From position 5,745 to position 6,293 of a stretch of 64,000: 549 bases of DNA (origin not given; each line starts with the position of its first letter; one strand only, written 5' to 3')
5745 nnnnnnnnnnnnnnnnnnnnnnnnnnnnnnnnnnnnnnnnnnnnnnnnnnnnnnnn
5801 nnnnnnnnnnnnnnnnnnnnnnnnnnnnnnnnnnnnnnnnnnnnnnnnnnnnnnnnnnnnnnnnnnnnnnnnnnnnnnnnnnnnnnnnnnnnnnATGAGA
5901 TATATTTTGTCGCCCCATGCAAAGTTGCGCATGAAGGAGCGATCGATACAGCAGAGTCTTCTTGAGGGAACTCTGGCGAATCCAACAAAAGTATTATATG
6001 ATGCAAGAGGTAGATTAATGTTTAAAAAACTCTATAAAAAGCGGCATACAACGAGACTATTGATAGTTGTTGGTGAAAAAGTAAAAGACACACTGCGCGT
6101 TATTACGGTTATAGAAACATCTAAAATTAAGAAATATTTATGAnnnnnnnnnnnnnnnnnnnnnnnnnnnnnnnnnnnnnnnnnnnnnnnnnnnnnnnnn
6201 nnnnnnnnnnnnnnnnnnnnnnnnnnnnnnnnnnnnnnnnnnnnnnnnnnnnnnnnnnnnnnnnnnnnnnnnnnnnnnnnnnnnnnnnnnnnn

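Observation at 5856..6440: DUF4258/DUF2283 two-gene module inserted between rpsJ and rplC, bracketed by a duplicated terminator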

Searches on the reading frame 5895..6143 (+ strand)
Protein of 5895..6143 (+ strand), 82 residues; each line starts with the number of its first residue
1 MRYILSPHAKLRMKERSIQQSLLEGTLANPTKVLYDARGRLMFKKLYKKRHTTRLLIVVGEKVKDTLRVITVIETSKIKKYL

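Call 4: search_protein_families(library=pfam, proteins=[window:5895-6143:+], max_evalue=1)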
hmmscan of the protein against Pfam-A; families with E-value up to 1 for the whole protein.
window:5895-6143:+ (82 aa): 2 families
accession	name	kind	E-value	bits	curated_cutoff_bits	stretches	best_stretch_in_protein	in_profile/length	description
PF14076.12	DUF4258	-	9.6e-07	29.5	25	1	5-73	1-70/71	Domain of unknown function (DUF4258)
PF18810.6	PBECR2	-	0.046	14.4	27.1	1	16-78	43-105/120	phage-Barnase-EndoU-ColicinE5/D-RelE like nuclease2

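Call 8: find_encoding_contigs(protein=window:5895-6143:+, flank=6000, max_places=10)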
Protein window:5895-6143:+ (82 aa): no gene with exactly this product is on record in the collection.

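Call 28: search_solved_structures(query=window:5895-6143:+, max_evalue=10)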
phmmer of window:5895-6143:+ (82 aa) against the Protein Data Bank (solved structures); distinct sequences matched with E-value up to 10: 0.

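Call 45: find_homologous_proteins(query=window:5895-6143:+, max_evalue=0.001)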
Query window:5895-6143:+ (82 aa): 15 proteins with E <= 0.001 among 15 candidates.
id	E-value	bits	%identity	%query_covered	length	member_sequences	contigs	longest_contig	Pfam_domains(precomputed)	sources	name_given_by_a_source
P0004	3.2e-35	136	100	85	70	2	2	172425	-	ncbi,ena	-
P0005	5.3e-28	114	83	85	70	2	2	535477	-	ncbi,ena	-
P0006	2.5e-26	108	66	100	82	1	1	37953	PF14076.13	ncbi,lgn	-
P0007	6.2e-26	107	66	100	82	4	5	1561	PF14076.13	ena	-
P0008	8.0e-26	107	63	100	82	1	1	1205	PF14076.13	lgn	-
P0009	2.0e-24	102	62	100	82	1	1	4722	PF14076.13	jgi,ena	-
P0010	3.6e-24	101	60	100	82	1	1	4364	PF14076.13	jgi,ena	-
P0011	3.9e-24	101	60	100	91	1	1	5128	PF14076.13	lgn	-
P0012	5.6e-22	95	60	100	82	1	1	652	PF14076.13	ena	-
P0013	2.5e-21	92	61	100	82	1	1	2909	PF14076.13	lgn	-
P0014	4.3e-20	89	64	85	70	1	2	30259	-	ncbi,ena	-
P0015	9.3e-20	88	64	85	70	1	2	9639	-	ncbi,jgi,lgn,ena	-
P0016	3.2e-19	86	56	100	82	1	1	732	PF14076.13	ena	-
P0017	1.6e-17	80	56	93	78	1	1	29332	PF14076.13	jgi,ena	-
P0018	1.4e-15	74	60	85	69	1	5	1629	-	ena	-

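Call 47: find_encoding_contigs(protein=P0006, flank=5000, max_places=2)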
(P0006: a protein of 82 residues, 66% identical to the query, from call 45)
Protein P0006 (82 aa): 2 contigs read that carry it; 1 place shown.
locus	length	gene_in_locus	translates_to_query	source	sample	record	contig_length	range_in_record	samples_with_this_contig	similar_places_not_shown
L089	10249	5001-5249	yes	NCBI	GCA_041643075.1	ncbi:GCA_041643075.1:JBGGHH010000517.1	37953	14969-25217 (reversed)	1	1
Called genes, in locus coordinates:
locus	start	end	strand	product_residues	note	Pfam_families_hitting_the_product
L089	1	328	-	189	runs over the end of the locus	PF23343:REP_ORF2-G2P (weak)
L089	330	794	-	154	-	-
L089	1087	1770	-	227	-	-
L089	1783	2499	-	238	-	PF01996:F420_ligase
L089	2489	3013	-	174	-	PF00186:DHFR_1 (weak), PF01872:RibD_C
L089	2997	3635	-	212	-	PF02592:Vut_1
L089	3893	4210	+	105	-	-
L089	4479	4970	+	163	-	-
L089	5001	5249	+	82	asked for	PF14076:DUF4258 (weak)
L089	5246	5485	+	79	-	PF10049:DUF2283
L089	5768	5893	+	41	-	-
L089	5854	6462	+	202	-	-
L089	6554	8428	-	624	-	PF01471:PG_binding_1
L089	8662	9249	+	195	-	-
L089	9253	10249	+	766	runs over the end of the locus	PF03477:ATP-cone, PF17975:RNR_Alpha (weak)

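Call 48: find_encoding_contigs(protein=P0014, flank=5000, max_places=2)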
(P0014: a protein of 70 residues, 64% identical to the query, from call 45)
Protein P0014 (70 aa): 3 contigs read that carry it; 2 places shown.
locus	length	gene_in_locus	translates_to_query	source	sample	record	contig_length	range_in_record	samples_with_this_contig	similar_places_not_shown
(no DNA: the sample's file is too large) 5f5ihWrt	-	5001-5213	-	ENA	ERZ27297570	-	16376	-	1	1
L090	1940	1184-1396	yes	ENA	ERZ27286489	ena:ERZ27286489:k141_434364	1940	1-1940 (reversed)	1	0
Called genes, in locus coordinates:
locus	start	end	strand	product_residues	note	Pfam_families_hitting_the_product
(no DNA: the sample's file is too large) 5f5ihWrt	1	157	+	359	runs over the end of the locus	PF07690:MFS_1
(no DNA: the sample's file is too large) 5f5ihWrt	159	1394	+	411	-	PF00464:SHMT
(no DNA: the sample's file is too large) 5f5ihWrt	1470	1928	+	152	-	PF01569:PAP2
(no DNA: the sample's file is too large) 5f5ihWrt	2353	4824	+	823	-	PF20030:bpMoxR (faint), PF00004:AAA (weak), PF07724:AAA_2, PF00004:AAA (weak), PF07728:AAA_5, PF10431:ClpB_D2-small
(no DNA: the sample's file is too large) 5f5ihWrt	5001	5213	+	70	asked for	-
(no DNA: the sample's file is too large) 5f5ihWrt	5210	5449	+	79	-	PF10049:DUF2283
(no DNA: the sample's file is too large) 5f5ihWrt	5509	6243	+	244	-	-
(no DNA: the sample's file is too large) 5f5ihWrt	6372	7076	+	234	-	PF00528:BPD_transp_1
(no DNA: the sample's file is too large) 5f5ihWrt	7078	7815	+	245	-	PF00005:ABC_tran, PF13304:AAA_21 (faint)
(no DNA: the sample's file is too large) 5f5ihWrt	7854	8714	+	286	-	PF02195:ParB_N, PF01978:TrmB (faint), PF17762:HTH_ParB, PF23552:ParB_C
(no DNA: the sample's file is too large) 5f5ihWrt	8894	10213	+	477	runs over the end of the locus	PF00696:AA_kinase, PF22468:ACT_9 (weak)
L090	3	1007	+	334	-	?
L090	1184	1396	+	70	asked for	-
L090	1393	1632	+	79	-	PF10049:DUF2283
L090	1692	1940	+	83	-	?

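Call 49: find_encoding_contigs(protein=P0017, flank=5000, max_places=2)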
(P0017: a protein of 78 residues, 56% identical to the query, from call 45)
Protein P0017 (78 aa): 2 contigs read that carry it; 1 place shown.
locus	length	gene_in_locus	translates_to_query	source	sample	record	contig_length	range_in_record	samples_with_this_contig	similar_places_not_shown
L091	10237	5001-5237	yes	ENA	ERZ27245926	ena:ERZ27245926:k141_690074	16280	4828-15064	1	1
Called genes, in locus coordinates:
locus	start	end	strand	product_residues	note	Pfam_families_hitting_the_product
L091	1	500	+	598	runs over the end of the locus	PF00009:GTP_EFTU, PF01926:MMR_HSR1 (weak), PF22042:EF-G_D2 (weak), PF03144:GTP_EFTU_D2, PF00679:EFG_C, PF21018:BipA_C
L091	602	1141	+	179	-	PF03352:Adenine_glyco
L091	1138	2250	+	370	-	PF03706:LPG_synthase_TM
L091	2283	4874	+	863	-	-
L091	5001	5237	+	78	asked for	PF14076:DUF4258 (faint)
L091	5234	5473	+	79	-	PF10049:DUF2283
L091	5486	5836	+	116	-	PF00829:Ribosomal_L21p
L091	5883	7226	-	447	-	PF00772:DnaB, PF13481:AAA_25, PF03796:DnaB_C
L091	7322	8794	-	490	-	PF01406:tRNA-synt_1e, PF01921:tRNA-synt_1f (faint), PF09334:tRNA-synt_1g, PF00133:tRNA-synt_1, PF09334:tRNA-synt_1g (weak), PF09190:DALR_2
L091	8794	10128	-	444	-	PF01566:Nramp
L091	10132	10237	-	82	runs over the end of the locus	-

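Call 50: find_encoding_contigs(protein=P0015, flank=5000, max_places=2)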
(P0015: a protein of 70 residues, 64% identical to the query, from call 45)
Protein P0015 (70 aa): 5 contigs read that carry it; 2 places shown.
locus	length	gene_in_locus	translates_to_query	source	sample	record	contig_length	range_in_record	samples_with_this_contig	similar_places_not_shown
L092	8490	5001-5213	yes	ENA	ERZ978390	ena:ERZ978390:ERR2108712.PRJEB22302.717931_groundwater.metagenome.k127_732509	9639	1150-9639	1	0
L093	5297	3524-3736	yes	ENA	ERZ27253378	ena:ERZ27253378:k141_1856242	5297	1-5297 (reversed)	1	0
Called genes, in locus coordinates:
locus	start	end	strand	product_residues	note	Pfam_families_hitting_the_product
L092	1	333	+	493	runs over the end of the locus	?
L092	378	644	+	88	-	-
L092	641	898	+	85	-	PF15738:YafQ_toxin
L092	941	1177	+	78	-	-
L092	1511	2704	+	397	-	PF00009:GTP_EFTU, PF03144:GTP_EFTU_D2, PF03143:GTP_EFTU_D3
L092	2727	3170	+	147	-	PF00338:Ribosomal_S10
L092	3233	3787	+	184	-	PF00297:Ribosomal_L3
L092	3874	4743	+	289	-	PF10648:Gmad2 (faint), PF17957:Big_7 (faint), PF10342:Kre9_KNH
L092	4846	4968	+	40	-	-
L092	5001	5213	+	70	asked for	-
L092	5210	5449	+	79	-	PF10049:DUF2283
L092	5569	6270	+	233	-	PF00573:Ribosomal_L4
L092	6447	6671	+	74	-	PF00276:Ribosomal_L23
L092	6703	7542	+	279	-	PF00181:Ribosomal_L2_N, PF03947:Ribosomal_L2_C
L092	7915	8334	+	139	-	PF00203:Ribosomal_S19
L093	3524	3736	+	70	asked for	-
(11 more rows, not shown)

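Call 54: find_related_loci(query=A3, collection=metagenome_contigs, flank=5000)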
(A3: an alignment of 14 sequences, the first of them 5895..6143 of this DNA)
Query A3 (82 aa) in metagenome_contigs; peptide patterns used: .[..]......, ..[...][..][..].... (x = any residue, [..] = any of these).
464 stretches matched a pattern; 30 encode a relative of the query (tblastn E <= 1e-3); 30 distinct loci.
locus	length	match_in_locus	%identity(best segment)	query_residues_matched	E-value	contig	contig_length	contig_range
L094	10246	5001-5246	83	1-82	5e-42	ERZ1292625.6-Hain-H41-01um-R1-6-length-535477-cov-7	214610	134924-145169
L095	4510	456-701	63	1-82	2e-32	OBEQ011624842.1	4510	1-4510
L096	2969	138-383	62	1-82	3e-31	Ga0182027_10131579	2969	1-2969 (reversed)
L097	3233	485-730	60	1-82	1e-30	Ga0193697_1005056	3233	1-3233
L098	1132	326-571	60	1-82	2e-31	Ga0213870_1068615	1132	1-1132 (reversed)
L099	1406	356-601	62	1-82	5e-31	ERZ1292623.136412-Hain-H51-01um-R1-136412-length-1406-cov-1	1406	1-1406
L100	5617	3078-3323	61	1-82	1e-30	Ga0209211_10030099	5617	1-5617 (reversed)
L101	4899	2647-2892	61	1-82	1e-30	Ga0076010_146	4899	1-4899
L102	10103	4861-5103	62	2-82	2e-28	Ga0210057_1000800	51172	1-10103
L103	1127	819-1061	62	2-82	6e-29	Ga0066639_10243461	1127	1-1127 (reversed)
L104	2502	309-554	56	1-82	2e-28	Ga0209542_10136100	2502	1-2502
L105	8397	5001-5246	60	1-82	6e-28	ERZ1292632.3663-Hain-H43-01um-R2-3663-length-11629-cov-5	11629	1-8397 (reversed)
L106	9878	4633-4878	60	1-82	6e-28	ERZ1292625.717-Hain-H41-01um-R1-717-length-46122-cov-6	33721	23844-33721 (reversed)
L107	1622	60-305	56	1-82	2e-24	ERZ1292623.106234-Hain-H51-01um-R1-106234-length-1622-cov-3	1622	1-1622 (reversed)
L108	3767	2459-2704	48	1-82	1e-23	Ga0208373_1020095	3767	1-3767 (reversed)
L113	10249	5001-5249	53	1-82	1e-21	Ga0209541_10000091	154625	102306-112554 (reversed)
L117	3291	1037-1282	55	1-82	6e-19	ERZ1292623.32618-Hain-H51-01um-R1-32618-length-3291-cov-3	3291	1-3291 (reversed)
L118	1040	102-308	48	8-76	1e-18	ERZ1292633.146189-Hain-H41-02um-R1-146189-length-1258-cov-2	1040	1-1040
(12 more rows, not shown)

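Call 70: search_protein_families(library=pfam, proteins=[L117:634-867:+, L113:3222-4157:-, L108:23-1465:-, L096:1956-2141:+], max_evalue=0.01)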
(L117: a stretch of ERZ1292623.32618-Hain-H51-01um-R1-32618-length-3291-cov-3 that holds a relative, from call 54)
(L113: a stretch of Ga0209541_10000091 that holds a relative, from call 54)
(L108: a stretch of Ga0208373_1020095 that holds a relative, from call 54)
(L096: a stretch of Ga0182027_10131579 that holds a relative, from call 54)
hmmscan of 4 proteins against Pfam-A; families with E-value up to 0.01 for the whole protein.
L117:634-867:+ (77 aa): 1 family
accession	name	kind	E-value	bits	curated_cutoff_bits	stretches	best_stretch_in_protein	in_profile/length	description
PF07927.17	HicA_toxin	-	2.7e-19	69.5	27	1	11-65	3-58/58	HicA toxin of bacterial toxin-antitoxin,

L113:3222-4157:- (311 aa): 4 families
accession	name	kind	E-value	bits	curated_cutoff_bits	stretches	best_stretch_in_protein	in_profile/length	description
PF00589.27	Phage_integrase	-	4.7e-42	144.1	27.1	1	118-295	6-170/172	Phage integrase family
PF02899.23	Phage_int_SAM_1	-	9.5e-17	61.5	22.3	1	15-93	3-83/83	Phage integrase, N-terminal SAM-like domain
PF13102.12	Phage_int_SAM_5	-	1.4e-08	35.4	22.3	1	9-88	2-81/98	Phage integrase SAM-like domain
PF13495.12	Phage_int_SAM_4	-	4.2e-06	27.5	27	1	16-90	5-79/85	Phage integrase, N-terminal SAM-like domain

L108:23-1465:- (480 aa): 5 families
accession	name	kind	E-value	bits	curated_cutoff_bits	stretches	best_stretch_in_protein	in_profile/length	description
PF13551.12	HTH_29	-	3e-06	27.7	28.1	1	29-82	1-55/64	Winged helix-turn helix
PF13518.12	HTH_28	-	2.7e-05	24.6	25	1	30-80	3-51/52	Helix-turn-helix domain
PF13384.12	HTH_23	-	0.0019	18.4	24.6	1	24-72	2-49/50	Homeodomain-like domain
PF13683.12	rve_3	-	0.0052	16.9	26.5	0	262-307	5-47/67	Integrase core domain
PF00665.32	rve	-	0.0074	17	32.6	0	175-252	21-82/102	Integrase core domain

L096:1956-2141:+ (61 aa): 1 family
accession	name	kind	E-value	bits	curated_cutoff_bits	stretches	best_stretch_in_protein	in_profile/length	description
PF00253.27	Ribosomal_S14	-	7.1e-23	80.5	27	1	12-60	4-54/54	Ribosomal protein S14p/S29e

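Call 77: predict_structure(alignment_id=A4)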
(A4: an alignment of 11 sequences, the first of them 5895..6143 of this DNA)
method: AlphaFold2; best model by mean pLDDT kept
length: 82 residues; sequences in the alignment: 11
mean_pLDDT: 95.9   pTM: 0.84
mean pLDDT of the five models: 95.9, 94.4, 93.9, 92.7, 92.5
residues with pLDDT >= 90: 79; 70-90: 3; 50-70: 0; < 50: 0
segments of 3 or more residues with pLDDT < 50: none
pLDDT, mean of each block of 10 residues (from residue 1): 96 97 97 96 96 97 95 95 89
secondary structure, 60 per line:
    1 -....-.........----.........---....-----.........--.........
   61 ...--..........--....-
elements in order: E2-5 H7-15 H20-28 E32-35 E41-49 E52-63 E66-75 H78-81

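Call 79: search_protein_representatives(alignment_id=A4)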
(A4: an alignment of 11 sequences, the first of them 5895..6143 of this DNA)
Query: 11 sequences, 82 profile positions. Proteins with E-value up to 0.001 (for the whole library): 658; up to 1e-10: 86; up to 1e-30: 4. The best 150 are listed.
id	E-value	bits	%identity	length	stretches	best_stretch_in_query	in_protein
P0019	2.2e-32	127.1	-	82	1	1-82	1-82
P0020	9.3e-32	125.0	-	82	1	1-82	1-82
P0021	3.3e-31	123.3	-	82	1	1-82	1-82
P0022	5.0e-31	122.7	-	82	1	1-82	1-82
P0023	2.5e-28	114.0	-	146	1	1-82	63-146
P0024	2.6e-25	104.4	-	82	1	1-82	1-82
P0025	9.2e-25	102.6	-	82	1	1-82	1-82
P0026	2.4e-24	101.3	-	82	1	1-82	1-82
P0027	2.7e-24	101.1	-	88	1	1-82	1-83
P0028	3.1e-24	100.9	-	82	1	1-81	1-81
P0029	4.2e-24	100.5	-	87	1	2-82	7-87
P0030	1.4e-22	95.7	-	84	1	1-82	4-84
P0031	6.7e-22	93.5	-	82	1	1-82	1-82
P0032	1.5e-21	92.3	-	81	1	1-82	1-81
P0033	3.1e-21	91.3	-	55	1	30-82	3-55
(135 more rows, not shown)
